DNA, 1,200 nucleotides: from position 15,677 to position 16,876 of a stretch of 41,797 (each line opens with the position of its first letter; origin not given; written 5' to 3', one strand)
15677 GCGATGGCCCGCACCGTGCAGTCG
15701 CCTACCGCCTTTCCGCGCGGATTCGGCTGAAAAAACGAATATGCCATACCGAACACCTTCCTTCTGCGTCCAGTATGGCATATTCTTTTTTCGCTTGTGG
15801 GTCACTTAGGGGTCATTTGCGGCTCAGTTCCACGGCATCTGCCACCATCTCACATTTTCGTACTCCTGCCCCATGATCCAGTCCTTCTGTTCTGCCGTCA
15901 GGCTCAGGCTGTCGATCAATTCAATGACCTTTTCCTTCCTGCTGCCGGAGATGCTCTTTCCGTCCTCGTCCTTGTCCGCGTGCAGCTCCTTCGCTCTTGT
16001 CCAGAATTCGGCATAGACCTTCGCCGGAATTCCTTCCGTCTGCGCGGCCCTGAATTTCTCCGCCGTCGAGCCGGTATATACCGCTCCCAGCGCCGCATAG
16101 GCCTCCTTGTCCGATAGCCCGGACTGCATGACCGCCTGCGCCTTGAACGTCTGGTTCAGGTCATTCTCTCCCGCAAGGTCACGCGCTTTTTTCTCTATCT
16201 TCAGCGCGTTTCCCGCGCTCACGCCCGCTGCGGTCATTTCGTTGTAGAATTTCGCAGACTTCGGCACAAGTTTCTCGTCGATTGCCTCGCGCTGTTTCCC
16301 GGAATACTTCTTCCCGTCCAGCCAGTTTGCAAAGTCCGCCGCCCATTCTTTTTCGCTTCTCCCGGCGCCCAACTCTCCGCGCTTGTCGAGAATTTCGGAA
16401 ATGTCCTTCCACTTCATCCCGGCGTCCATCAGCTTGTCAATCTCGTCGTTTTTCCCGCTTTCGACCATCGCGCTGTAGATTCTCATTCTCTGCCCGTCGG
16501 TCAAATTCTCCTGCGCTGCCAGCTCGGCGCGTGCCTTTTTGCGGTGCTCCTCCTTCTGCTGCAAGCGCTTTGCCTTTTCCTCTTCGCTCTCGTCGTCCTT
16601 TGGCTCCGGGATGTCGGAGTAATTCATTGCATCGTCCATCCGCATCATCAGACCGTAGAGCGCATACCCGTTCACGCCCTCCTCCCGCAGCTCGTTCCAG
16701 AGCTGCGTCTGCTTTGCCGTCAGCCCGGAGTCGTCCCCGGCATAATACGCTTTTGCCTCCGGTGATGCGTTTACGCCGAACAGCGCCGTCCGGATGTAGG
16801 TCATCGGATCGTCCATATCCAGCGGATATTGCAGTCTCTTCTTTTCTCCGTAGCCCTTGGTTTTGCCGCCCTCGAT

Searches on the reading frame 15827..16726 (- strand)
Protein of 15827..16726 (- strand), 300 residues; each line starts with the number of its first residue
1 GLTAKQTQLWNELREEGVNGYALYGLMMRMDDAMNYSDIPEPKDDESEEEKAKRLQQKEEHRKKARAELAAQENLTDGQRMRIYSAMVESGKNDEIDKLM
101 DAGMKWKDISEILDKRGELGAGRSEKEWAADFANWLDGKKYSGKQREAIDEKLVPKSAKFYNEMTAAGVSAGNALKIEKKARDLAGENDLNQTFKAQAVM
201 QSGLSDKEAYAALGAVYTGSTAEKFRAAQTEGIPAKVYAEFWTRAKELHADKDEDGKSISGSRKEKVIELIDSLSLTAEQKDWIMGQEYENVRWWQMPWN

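Call 75: find_related_loci(query=window:15827-16726:-, collection=viral_contigs, flank=6000)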
Query window:15827-16726:- (300 aa) in viral_contigs; peptide patterns used: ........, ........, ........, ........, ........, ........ (x = any residue, [..] = any of these).
18 stretches matched a pattern; 7 encode a relative of the query (tblastn E <= 1e-3); 7 distinct loci.
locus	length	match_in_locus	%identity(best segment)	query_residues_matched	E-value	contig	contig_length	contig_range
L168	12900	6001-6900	99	1-300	0e+0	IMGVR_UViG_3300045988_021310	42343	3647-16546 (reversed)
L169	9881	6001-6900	98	1-300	0e+0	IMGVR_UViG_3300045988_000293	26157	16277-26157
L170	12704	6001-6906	74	1-300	1e-146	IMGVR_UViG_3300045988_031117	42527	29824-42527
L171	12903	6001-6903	74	1-300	1e-139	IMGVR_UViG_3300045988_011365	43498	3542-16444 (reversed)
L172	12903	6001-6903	73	1-300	4e-138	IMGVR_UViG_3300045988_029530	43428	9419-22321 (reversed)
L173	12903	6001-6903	73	1-300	1e-136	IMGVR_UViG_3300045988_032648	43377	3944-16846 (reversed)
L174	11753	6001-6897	69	1-300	7e-135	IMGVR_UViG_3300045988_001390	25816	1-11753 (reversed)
